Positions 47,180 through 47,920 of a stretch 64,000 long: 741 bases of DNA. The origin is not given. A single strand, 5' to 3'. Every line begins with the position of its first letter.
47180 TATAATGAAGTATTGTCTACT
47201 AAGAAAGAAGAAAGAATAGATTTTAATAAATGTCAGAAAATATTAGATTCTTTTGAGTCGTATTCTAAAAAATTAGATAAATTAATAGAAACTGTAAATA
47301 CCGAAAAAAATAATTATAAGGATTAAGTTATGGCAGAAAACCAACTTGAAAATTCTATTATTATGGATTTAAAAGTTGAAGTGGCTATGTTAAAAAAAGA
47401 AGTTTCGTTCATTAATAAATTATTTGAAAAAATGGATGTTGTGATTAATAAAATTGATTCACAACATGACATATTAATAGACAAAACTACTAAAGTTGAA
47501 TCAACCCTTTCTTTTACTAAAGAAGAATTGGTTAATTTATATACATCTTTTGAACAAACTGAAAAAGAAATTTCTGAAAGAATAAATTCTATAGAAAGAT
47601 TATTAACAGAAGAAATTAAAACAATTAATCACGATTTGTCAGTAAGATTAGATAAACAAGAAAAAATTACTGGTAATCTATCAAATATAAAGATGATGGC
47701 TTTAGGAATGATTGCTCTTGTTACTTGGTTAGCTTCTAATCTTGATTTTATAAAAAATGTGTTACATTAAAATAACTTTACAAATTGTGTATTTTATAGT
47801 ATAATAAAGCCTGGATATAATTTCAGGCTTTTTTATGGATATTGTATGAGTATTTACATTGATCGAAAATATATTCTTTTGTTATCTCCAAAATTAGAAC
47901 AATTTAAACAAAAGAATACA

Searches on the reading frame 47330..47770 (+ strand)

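Call 79: search_protein_families(library=pfam, proteins=[window:47330-47770:+], max_evalue=0.001)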
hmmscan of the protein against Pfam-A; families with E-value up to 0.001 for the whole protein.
window:47330-47770:+ (146 aa): 1 family
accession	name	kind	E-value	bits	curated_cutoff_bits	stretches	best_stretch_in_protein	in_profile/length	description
PF23831.1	DUF7201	-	0.00049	20.2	27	1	22-146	9-125/142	Coiled-coil region of unknown function (DUF7201)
